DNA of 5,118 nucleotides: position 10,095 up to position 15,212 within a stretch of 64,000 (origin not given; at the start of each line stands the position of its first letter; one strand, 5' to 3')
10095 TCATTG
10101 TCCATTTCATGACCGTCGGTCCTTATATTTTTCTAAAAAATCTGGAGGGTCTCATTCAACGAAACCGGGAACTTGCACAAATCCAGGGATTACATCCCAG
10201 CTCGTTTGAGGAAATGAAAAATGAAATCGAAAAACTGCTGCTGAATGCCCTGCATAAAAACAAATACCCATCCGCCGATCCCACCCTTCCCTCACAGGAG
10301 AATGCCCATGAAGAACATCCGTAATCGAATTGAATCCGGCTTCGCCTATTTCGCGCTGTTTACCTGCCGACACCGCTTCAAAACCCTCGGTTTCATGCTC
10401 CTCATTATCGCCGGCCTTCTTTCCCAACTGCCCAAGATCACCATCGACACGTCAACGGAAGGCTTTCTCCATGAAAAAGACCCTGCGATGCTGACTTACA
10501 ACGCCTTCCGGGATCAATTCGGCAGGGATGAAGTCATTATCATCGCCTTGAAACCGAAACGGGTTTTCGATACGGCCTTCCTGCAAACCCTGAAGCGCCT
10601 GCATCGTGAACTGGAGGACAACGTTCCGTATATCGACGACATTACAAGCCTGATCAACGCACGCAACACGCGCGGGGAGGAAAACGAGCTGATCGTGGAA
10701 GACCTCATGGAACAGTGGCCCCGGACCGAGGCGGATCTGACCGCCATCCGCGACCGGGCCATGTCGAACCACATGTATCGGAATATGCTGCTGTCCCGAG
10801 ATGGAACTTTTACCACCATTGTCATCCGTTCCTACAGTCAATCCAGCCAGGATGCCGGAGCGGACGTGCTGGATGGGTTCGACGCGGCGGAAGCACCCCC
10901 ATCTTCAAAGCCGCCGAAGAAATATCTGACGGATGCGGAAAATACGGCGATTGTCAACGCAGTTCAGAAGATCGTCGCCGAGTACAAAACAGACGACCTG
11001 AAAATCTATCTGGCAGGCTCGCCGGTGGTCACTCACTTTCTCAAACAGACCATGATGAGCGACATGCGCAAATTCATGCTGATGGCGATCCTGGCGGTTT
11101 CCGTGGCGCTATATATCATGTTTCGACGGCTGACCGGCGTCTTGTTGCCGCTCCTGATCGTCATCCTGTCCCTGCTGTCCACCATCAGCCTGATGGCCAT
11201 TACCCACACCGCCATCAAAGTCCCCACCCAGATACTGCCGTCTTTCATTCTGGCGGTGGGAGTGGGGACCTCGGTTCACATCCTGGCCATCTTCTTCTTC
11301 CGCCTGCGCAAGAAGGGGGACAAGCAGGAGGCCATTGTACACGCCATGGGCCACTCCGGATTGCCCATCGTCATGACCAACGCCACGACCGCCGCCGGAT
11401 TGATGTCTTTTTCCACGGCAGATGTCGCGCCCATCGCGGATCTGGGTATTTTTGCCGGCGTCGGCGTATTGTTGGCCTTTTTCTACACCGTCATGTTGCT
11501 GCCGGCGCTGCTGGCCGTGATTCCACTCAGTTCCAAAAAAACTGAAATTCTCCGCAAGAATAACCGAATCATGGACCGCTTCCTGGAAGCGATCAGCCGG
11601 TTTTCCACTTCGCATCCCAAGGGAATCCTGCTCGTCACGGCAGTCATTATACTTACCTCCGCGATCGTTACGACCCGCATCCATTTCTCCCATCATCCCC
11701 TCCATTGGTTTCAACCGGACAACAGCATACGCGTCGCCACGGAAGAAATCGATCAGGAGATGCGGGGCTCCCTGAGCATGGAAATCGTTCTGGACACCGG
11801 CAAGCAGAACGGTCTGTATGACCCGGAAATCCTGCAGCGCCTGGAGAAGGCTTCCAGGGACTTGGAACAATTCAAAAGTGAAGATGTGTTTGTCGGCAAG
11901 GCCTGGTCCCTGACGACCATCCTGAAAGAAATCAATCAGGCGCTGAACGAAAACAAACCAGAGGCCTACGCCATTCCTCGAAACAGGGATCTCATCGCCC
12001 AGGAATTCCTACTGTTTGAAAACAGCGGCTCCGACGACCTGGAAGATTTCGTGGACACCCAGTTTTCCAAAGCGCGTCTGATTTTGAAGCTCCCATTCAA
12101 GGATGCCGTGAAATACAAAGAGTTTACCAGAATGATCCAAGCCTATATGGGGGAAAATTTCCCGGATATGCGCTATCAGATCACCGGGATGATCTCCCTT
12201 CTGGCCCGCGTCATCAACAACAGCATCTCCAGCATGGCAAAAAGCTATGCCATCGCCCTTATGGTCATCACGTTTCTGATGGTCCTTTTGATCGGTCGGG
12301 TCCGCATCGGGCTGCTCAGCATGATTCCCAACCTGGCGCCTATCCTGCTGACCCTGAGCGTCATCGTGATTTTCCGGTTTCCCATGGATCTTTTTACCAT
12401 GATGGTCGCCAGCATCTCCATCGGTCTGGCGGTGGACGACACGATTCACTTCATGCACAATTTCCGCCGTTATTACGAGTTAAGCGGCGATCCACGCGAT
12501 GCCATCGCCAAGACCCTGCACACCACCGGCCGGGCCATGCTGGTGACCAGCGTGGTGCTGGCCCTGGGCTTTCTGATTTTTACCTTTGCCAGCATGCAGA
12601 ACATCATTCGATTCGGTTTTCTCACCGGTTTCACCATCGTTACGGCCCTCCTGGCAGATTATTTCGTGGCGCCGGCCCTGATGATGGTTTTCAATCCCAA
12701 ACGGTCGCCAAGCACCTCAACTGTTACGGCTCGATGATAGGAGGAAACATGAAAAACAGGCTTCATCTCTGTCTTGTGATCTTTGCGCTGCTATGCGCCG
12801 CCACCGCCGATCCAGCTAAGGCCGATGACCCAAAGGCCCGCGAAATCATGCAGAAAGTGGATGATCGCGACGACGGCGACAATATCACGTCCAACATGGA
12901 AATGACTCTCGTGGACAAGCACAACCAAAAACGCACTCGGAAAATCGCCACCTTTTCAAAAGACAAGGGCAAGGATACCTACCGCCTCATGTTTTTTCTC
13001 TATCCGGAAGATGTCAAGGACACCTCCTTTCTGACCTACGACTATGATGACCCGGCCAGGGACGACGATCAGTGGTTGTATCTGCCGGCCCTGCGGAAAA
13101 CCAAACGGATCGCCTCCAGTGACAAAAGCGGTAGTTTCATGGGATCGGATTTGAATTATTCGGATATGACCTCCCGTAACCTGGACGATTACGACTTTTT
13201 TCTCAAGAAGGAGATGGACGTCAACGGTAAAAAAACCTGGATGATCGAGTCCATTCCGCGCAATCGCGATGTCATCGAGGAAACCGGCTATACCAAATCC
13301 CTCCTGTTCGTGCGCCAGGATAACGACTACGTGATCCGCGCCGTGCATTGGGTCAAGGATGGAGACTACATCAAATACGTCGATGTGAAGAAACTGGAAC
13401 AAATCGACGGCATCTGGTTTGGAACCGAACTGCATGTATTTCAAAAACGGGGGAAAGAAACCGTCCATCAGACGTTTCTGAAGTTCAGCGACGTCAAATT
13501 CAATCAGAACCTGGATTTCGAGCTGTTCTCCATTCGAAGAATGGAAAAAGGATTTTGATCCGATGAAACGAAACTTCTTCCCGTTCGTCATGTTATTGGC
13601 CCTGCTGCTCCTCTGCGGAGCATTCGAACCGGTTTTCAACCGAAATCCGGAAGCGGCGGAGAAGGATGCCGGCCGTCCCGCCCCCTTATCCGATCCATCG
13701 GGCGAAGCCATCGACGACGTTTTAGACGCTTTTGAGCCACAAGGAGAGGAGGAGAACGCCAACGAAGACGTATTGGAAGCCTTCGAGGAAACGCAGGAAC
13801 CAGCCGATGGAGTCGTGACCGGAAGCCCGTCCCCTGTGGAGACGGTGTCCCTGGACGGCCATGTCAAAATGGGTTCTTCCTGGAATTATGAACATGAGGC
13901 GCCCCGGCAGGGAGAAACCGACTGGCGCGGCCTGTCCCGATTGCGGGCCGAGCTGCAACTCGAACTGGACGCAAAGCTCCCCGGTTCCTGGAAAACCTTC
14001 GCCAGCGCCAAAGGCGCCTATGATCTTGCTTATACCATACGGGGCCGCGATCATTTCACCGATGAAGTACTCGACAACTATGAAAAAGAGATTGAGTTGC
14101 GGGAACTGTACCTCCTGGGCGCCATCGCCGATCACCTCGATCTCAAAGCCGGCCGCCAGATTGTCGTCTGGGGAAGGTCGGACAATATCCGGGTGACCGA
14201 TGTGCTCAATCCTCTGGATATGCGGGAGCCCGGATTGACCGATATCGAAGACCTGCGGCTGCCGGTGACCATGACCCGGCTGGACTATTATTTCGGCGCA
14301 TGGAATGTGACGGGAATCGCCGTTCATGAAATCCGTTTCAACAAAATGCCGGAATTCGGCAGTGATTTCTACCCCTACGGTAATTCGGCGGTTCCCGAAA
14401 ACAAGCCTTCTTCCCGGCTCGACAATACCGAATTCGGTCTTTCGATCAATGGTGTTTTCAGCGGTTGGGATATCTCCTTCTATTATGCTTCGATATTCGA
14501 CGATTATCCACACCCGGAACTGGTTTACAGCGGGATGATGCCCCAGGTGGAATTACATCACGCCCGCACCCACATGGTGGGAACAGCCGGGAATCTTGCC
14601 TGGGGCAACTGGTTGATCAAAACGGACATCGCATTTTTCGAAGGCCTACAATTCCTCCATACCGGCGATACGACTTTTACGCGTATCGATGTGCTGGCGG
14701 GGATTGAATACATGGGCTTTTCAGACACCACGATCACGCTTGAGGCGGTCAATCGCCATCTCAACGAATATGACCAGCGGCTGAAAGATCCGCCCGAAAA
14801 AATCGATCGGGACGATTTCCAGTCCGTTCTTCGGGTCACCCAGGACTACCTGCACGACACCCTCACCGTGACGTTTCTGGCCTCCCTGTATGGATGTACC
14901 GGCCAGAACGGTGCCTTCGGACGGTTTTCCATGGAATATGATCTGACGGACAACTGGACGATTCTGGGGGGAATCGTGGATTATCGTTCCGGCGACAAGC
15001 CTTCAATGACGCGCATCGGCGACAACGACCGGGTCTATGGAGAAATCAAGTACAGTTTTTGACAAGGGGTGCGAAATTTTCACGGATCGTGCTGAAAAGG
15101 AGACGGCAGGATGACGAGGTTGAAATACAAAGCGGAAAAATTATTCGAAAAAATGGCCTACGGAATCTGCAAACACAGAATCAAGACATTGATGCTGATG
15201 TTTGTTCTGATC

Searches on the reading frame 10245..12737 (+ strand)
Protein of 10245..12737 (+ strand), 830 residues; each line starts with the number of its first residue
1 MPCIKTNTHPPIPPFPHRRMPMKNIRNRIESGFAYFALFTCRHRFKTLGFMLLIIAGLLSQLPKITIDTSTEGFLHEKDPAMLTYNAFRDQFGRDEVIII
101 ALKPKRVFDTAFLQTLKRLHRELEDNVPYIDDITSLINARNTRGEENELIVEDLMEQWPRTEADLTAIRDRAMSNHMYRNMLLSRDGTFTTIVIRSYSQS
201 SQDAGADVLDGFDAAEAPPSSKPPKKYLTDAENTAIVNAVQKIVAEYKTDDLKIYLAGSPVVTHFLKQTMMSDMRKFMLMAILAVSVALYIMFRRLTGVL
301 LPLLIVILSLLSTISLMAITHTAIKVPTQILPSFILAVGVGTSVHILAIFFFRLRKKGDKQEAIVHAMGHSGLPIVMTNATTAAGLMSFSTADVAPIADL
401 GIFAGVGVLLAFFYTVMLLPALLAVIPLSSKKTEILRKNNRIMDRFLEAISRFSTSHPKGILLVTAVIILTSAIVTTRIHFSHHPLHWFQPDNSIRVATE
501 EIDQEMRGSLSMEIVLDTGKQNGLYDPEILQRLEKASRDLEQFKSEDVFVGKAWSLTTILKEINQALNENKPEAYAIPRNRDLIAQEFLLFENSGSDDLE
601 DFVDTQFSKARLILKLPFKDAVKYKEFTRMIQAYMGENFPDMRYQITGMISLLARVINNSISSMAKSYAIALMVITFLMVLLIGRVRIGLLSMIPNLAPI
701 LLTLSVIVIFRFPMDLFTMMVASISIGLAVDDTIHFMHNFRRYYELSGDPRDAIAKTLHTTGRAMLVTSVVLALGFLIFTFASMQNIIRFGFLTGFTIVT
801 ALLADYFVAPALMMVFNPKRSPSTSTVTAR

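Call 71: search_protein_families(library=pfam, proteins=[window:10245-12737:+], max_evalue=0.00001)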
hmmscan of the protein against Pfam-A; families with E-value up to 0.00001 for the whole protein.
window:10245-12737:+ (830 aa): 4 families
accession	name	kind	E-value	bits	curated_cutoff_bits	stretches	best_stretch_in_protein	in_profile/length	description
PF03176.21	MMPL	-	2.6e-35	122.4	20.5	2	232-458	102-330/333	MMPL family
PF12349.14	Sterol-sensing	-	6.9e-12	45.9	22.3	1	302-425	12-135/153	Sterol-sensing domain of SREBP cleavage-activation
PF00873.25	ACR_tran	-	1.1e-11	43.7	28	1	654-810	323-479/1021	AcrB/AcrD/AcrF family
PF02460.24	Patched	-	4.6e-08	33.4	23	1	294-425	26-156/156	Patched SSD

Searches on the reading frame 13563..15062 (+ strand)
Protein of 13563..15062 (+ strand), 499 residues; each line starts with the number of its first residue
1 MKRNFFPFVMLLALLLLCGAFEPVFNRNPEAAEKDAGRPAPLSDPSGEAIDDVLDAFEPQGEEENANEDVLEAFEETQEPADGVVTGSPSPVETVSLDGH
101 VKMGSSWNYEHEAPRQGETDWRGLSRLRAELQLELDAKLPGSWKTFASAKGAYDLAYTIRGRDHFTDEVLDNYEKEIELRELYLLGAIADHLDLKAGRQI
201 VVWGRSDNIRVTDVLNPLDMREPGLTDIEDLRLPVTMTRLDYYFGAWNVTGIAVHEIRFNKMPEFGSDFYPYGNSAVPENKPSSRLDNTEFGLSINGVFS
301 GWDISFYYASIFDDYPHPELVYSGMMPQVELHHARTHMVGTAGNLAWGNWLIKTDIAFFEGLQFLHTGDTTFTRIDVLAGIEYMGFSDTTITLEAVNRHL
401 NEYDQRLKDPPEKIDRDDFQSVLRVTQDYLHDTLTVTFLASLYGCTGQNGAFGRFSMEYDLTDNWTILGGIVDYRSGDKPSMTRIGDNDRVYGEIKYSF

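Call 71: search_protein_families(library=pfam, proteins=[window:13563-15062:+], max_evalue=0.00001)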
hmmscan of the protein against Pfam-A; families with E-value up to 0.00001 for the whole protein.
window:13563-15062:+ (499 aa): 1 family
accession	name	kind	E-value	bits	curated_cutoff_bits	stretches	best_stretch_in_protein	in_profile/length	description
PF06980.17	DUF1302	-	2.6e-36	126.2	23.2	1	126-499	80-541/541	Protein of unknown function (DUF1302)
